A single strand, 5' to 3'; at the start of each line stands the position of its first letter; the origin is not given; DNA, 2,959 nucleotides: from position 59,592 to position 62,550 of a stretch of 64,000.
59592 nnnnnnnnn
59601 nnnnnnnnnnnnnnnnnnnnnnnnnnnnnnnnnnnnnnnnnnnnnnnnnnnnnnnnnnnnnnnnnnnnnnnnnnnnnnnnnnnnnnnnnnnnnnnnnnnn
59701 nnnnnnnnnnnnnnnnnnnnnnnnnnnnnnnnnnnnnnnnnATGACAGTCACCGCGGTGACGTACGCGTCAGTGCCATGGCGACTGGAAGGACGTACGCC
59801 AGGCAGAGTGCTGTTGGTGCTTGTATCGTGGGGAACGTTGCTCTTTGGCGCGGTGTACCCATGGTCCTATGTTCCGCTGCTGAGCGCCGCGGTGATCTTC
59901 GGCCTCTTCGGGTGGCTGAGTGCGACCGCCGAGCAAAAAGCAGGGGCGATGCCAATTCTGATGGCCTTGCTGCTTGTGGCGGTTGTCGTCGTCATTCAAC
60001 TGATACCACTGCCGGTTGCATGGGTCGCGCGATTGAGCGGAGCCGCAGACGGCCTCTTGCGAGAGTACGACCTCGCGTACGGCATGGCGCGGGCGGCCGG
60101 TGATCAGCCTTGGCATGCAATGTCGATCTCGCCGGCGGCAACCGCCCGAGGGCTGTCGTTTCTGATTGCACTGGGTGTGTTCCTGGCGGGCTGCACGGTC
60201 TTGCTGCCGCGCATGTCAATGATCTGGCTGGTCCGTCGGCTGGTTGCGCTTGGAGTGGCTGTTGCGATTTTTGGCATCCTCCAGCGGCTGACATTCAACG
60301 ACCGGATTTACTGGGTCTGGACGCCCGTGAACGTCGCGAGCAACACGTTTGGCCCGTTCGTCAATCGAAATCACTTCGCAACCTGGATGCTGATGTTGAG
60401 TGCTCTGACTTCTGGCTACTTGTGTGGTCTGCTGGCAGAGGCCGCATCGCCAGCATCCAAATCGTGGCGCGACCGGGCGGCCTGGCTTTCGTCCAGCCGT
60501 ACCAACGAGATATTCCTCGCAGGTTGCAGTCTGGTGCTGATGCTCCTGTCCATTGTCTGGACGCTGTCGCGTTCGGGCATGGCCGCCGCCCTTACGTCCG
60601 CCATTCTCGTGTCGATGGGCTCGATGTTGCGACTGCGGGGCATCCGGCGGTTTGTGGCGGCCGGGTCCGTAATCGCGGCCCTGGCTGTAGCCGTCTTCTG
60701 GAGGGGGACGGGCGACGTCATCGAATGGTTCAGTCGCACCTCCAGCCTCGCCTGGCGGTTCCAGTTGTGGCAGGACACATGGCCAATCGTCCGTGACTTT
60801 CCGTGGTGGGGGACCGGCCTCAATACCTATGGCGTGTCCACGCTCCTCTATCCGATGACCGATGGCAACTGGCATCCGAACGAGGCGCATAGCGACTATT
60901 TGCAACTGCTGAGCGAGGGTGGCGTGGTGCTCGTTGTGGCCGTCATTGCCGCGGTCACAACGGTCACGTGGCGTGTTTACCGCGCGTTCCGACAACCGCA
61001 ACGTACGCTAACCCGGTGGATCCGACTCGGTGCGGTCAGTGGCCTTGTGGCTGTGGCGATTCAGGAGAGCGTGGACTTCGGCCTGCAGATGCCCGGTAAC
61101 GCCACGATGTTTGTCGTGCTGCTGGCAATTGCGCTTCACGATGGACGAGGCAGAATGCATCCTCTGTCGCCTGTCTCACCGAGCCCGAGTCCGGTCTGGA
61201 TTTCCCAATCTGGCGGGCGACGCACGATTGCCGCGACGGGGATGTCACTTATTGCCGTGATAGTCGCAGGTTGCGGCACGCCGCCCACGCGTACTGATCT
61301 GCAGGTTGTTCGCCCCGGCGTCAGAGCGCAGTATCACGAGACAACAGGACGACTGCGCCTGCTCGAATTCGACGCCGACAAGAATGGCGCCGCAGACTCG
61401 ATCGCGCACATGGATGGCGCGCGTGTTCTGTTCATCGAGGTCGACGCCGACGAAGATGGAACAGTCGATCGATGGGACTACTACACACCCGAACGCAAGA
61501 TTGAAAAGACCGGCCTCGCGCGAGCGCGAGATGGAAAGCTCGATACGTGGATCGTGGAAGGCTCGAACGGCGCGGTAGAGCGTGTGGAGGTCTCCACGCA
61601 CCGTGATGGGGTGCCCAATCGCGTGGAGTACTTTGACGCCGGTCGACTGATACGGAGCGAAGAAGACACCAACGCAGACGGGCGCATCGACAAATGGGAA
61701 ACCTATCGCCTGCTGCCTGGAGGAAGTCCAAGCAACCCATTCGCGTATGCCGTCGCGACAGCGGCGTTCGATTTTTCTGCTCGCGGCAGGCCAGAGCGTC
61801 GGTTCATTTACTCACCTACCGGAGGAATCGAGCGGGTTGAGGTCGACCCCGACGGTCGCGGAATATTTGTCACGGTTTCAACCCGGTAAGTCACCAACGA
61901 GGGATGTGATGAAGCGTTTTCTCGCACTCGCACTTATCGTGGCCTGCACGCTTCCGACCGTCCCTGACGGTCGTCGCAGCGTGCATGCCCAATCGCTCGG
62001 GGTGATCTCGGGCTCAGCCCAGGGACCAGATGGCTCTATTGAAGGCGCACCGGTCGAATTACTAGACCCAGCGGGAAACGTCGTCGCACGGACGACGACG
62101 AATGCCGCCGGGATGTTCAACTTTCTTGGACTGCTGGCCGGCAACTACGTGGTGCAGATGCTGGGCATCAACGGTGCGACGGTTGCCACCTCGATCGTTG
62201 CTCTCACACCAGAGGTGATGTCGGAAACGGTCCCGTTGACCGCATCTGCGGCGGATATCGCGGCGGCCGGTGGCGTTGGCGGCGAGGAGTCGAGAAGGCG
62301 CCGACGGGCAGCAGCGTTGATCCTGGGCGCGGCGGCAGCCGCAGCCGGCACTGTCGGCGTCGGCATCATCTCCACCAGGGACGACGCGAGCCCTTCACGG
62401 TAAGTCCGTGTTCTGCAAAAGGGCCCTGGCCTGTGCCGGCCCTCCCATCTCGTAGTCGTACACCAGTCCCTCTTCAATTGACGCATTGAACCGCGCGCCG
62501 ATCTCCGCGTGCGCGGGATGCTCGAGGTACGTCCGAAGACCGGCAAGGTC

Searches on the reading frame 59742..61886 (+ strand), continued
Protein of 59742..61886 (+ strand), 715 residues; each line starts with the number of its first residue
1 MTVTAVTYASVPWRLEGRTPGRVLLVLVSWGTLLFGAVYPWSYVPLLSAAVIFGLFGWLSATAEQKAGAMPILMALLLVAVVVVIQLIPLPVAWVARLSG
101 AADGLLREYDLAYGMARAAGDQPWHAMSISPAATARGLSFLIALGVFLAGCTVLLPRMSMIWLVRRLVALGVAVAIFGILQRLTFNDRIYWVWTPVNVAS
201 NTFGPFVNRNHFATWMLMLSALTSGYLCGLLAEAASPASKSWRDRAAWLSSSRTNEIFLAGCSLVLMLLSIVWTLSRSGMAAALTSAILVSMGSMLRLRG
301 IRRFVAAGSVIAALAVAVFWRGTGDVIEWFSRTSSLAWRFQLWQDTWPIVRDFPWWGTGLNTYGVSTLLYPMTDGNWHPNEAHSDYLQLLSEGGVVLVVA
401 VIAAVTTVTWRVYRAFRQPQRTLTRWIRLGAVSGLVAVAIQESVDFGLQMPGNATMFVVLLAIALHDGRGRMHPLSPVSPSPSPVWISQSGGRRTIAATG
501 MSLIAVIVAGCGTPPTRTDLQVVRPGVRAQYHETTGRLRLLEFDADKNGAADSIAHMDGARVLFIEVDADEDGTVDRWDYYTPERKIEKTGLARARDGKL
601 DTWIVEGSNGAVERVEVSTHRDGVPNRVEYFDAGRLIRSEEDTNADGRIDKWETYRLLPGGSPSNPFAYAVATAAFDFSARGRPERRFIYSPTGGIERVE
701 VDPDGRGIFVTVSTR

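Call 69: fold_search(model_id=the predicted structure, library=pdb)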
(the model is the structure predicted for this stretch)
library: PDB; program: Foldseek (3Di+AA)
matches with E <= 10: 414; with E <= 0.001: 1
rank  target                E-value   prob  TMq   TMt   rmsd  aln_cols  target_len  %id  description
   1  7tpg_B                1.2e-05  1.00  0.36  0.57   7.5       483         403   15  Single-Particle Cryo-EM Structure of the WaaL O-antigen ligase in its ligand bound state (released 2022-04-06)
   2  7vfk_B                5.5e-03  1.00  0.12  0.17   2.1        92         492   13  Crystal structure of SdgB (ligand-free form) (released 2021-11-24)
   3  7vfm_A                5.8e-03  1.00  0.11  0.15   5.6       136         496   10  Crystal structure of SdgB (UDP and SD peptide-binding form) (released 2021-11-24)
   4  4x7p_A                8.1e-03  1.00  0.12  0.17   2.5       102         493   14  Crystal structure of apo S. aureus TarM (released 2015-02-18)
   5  8qja_A                1.0e-02  0.33  0.05  0.04  23.9       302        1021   13  T6SS-linked Rhs repeat protein - Advenella mimigardefordensis VgrG-Rhs core (released 2024-09-25)
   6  4wac                  1.2e-02  1.00  0.13  0.18   3.6       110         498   13  Crystal Structure of TarM (released 2015-02-25)
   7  8qja_B                1.2e-02  0.33  0.05  0.04  20.8       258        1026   14  T6SS-linked Rhs repeat protein - Advenella mimigardefordensis VgrG-Rhs core (released 2024-09-25)
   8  7vfl_A                1.4e-02  1.00  0.12  0.17   3.1       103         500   12  Crystal structure of SdgB (UDP, NAG, and O-glycosylated SD peptide-binding form) (released 2021-11-24)
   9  8r54_A                1.4e-02  0.96  0.09  0.05  15.6       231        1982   13  Mouse teneurin-3 non-compact subunit - A0B0 isoform (released 2024-05-08)
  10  8qja_C                1.4e-02  0.33  0.05  0.04  21.1       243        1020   13  T6SS-linked Rhs repeat protein - Advenella mimigardefordensis VgrG-Rhs core (released 2024-09-25)
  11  4x7r_A                1.4e-02  1.00  0.13  0.18   3.1       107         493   11  Crystal structure of S. aureus TarM G117R mutant in complex with Fondaparinux, alpha-GlcNAc-glycerol and UDP (released 2015-02-25)
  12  7vfo_A                1.7e-02  1.00  0.11  0.15   5.7       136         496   10  Crystal structure of SdgB (Phosphate-binding form) (released 2021-11-24)
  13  7vfo_B                1.8e-02  1.00  0.10  0.13  11.6       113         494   13  Crystal structure of SdgB (Phosphate-binding form) (released 2021-11-24)
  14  7vfk_A                1.9e-02  1.00  0.11  0.15   9.2       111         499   13  Crystal structure of SdgB (ligand-free form) (released 2021-11-24)
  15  8qja_D                1.9e-02  0.93  0.10  0.07  17.4       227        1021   13  T6SS-linked Rhs repeat protein - Advenella mimigardefordensis VgrG-Rhs core (released 2024-09-25)
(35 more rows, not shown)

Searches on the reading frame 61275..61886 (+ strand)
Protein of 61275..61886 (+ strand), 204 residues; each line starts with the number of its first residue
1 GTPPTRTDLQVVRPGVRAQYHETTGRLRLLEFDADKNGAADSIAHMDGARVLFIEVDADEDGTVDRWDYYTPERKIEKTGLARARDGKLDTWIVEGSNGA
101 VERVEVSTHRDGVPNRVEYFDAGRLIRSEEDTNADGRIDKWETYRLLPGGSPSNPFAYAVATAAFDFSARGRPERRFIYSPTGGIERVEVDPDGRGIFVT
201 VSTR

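Call 22: find_homologous_proteins(query=window:61275-61886:+, max_evalue=0.001)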
Query window:61275-61886:+ (204 aa): 145 proteins with E <= 0.001 among 2850 candidates; the best 120 are listed.
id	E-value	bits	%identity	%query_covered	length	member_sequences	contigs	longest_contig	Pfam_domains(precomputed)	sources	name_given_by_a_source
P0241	1.2e-131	455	100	100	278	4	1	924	-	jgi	jgi:YD repeat-containing protein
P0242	5.6e-116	403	90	100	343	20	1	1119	-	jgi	jgi:hypothetical protein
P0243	3.1e-106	372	89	93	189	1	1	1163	-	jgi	jgi:hypothetical protein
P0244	4.4e-74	267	62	98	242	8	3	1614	-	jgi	jgi:hypothetical protein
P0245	9.1e-71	256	82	67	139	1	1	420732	-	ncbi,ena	-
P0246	1.4e-55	206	54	96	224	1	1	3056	-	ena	-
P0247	4.7e-54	201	53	91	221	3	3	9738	-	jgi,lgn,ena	jgi:hypothetical protein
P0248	4.7e-53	198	50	93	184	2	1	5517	-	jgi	jgi:hypothetical protein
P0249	3.1e-51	192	51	90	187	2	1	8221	-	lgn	-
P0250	1.9e-50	189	51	90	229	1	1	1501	-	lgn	-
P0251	3.1e-50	189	50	91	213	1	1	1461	-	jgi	jgi:hypothetical protein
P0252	3.8e-50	188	52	86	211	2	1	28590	-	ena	-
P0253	1.6e-49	186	52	87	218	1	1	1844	-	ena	-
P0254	6.9e-49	184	52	85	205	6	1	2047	-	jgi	-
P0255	7.5e-49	184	49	94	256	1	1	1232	-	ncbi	-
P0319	2.8e-33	133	44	88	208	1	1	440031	PF20615.4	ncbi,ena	-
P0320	3.1e-33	133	42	92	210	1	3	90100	PF13202.13,PF20615.4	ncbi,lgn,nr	ncbi:MAG TPA: hypothetical protein VFK57_02655 [Vicinamibacterales bacterium]|nr:hypothetical protei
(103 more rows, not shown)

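Call 23: find_encoding_contigs(protein=P0245, flank=10000, max_places=2)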
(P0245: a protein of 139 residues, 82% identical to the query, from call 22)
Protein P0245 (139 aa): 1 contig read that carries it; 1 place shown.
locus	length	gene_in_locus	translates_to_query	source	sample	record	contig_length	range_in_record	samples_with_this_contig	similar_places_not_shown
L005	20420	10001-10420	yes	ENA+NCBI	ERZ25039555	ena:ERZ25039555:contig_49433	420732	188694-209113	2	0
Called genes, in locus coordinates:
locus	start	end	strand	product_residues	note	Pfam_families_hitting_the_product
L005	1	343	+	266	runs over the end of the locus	PF13489:Methyltransf_23, PF13847:Methyltransf_31, PF08241:Methyltransf_11, PF08242:Methyltransf_12, PF13649:Methyltransf_25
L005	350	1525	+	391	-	PF01757:Acyl_transf_3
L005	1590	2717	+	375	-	PF13439:Glyco_transf_4, PF00534:Glycos_transf_1, PF13692:Glyco_trans_1_4, PF13524:Glyco_trans_1_2 (faint)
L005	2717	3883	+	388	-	PF13439:Glyco_transf_4, PF13579:Glyco_trans_4_4, PF20706:GT4-conflict, PF00534:Glycos_transf_1, PF13692:Glyco_trans_1_4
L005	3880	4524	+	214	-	PF13489:Methyltransf_23, PF05175:MTS, PF07021:MetW (weak), PF13847:Methyltransf_31, PF08241:Methyltransf_11, PF08242:Methyltransf_12, PF13649:Methyltransf_25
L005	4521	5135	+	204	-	PF00132:Hexapep, PF14602:Hexapep_2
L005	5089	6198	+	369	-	PF13439:Glyco_transf_4 (faint), PF20706:GT4-conflict (weak), PF00534:Glycos_transf_1, PF13692:Glyco_trans_1_4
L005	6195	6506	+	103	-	PF00535:Glycos_transf_2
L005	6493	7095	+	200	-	-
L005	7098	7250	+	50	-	-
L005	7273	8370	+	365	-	PF13579:Glyco_trans_4_4, PF00534:Glycos_transf_1, PF13692:Glyco_trans_1_4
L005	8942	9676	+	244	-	-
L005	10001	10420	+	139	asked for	-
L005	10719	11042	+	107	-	-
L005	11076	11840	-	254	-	-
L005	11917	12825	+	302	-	-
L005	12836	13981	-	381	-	PF00158:Sigma54_activat, PF13191:AAA_16, PF14532:Sigma54_activ_2, PF07724:AAA_2 (weak), PF07728:AAA_5, PF25601:AAA_lid_14, PF02954:HTH_8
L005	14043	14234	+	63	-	-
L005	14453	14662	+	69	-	PF13384:HTH_23 (faint), PF13518:HTH_28 (weak), PF13551:HTH_29 (weak), PF12728:HTH_17, PF00376:MerR (weak)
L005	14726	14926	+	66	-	-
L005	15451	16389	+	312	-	PF04542:Sigma70_r2, PF08281:Sigma70_r4_2, PF04545:Sigma70_r4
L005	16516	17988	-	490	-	PF00512:HisKA, PF02518:HATPase_c, PF00072:Response_reg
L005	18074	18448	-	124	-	PF13798:PCYCGC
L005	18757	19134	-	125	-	-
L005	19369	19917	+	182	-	-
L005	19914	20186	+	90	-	-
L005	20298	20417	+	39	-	-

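Call 24: find_encoding_contigs(protein=P0252, flank=8000, max_places=2)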
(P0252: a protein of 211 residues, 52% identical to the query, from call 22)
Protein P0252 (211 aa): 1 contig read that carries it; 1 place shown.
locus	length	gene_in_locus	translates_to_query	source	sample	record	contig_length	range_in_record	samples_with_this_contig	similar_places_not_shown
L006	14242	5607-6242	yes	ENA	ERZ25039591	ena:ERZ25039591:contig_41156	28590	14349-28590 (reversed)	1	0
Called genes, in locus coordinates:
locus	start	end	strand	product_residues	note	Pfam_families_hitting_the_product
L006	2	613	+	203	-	?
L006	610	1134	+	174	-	PF12867:DinB_2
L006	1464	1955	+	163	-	PF18902:DUF5658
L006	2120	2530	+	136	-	-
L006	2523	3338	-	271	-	PF00158:Sigma54_activat, PF14532:Sigma54_activ_2, PF25601:AAA_lid_14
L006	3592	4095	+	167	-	PF18902:DUF5658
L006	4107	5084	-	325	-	PF01073:3Beta_HSD, PF01370:Epimerase, PF02719:Polysacc_synt_2, PF04321:RmlD_sub_bind, PF05368:NmrA (weak), PF07993:NAD_binding_4, PF13460:NAD_binding_10, PF16363:GDP_Man_Dehyd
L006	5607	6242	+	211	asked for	-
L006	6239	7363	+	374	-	PF00158:Sigma54_activat, PF07728:AAA_5 (weak), PF25601:AAA_lid_14, PF02954:HTH_8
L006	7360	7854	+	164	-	PF07210:DUF1416 (weak), PF13620:CarboxypepD_reg, PF17210:SdrD_B (weak)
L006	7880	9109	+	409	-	PF10082:BBP2_2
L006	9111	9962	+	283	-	PF02563:Poly_export, PF22461:SLBB_2, PF10531:SLBB, PF22461:SLBB_2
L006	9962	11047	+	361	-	PF02706:Wzz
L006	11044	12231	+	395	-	PF13807:GNVR, PF10609:ParA, PF13614:AAA_31, PF01656:CbiA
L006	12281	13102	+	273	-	PF01209:Ubie_methyltran (weak), PF13489:Methyltransf_23, PF05175:MTS (weak), PF13649:Methyltransf_25, PF13847:Methyltransf_31, PF08241:Methyltransf_11, PF08242:Methyltransf_12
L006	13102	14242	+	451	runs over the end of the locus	PF04932:Wzy_C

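Call 33: search_protein_families(library=pfam, proteins=[P0319, P0320, P0252, P0247], max_evalue=0.1)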
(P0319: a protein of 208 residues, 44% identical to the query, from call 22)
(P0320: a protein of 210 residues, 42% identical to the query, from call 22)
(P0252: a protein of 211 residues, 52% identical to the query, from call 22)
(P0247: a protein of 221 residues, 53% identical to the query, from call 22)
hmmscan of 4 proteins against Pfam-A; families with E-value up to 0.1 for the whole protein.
P0319 (208 aa): 2 families
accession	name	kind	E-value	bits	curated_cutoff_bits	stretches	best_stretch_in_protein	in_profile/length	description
PF20615.3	DUF6802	-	5.4e-06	26.8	27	1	40-104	28-91/102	Family of unknown function (DUF6802)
PF13405.12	EF-hand_6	-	0.08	13.2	25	0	46-56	9-19/30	EF-hand domain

P0320 (210 aa): 7 families
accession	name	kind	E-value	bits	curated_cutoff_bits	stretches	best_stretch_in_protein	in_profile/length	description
PF20615.3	DUF6802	-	6.8e-07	29.7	27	1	38-104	25-90/102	Family of unknown function (DUF6802)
PF13202.12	EF-hand_5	-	1.6e-05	24.6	25.9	0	70-81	7-18/25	EF hand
PF13405.12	EF-hand_6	-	0.00023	21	25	0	70-84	8-22/30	EF-hand domain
PF00036.39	EF-hand_1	-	0.0022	17.9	25.4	0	47-56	9-18/29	EF hand domain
PF00404.24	Dockerin_1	-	0.034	14.8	22.9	0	141-156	31-46/57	Dockerin type I domain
PF19630.5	DUF6134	-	0.038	14.5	27.9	0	31-99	111-175/184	Domain of unknown function (DUF6134)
PF13499.12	EF-hand_7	-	0.097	13.5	30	0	70-86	48-64/67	EF-hand domain pair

P0252 (211 aa): 0 families

P0247 (221 aa): 2 families
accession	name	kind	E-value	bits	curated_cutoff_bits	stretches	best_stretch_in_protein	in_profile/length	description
PF19630.5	DUF6134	-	0.031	14.8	27.9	0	38-68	54-84/184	Domain of unknown function (DUF6134)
PF11725.13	AvrE_T3Es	-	0.087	10.5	24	0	75-126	383-433/1513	AvrE-family Type-III effector proteins (T3Es)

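Call 40: find_encoding_contigs(protein=P0244, flank=3000, max_places=3)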
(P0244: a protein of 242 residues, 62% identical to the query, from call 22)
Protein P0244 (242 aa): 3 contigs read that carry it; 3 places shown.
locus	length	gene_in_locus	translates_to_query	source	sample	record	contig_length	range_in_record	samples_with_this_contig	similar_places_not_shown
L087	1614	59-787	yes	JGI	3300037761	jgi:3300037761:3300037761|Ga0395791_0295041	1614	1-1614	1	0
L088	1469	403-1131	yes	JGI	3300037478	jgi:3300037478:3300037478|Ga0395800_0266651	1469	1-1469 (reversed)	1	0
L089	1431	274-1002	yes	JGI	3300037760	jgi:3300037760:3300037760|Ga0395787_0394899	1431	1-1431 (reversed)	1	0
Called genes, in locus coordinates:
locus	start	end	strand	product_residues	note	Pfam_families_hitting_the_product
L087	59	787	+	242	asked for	-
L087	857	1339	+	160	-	-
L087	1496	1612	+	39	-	?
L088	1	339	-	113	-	?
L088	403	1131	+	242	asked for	-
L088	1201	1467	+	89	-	?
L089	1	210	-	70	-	?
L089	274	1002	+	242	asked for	-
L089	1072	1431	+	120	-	?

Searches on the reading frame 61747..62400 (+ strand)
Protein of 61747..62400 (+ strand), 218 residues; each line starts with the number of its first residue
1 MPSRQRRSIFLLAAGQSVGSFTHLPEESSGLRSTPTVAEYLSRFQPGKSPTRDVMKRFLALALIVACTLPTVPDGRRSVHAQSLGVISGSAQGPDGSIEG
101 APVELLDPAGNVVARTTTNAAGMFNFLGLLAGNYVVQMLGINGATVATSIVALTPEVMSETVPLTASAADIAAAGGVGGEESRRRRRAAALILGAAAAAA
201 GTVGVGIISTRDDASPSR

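Call 10: search_protein_families(library=pfam, proteins=[window:61747-62400:+], max_evalue=0.001)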
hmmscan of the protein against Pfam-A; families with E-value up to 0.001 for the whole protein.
window:61747-62400:+ (218 aa): 3 families
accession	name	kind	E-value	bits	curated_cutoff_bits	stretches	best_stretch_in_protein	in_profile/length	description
PF17210.9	SdrD_B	-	7.4e-09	36.2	29.7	1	95-168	21-94/112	SdrD B-like domain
PF13620.12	CarboxypepD_reg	-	2.1e-08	34.8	32.3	1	87-155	2-71/82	Carboxypeptidase regulatory-like domain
PF07210.18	DUF1416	-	1.4e-05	25.4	23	1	78-162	13-95/97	Protein of unknown function (DUF1416)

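Call 34: search_protein_families(library=ncbifam, proteins=[window:61747-62400:+], max_evalue=0.001)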
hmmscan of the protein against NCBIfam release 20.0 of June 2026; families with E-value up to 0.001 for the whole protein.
window:61747-62400:+ (218 aa): 0 families
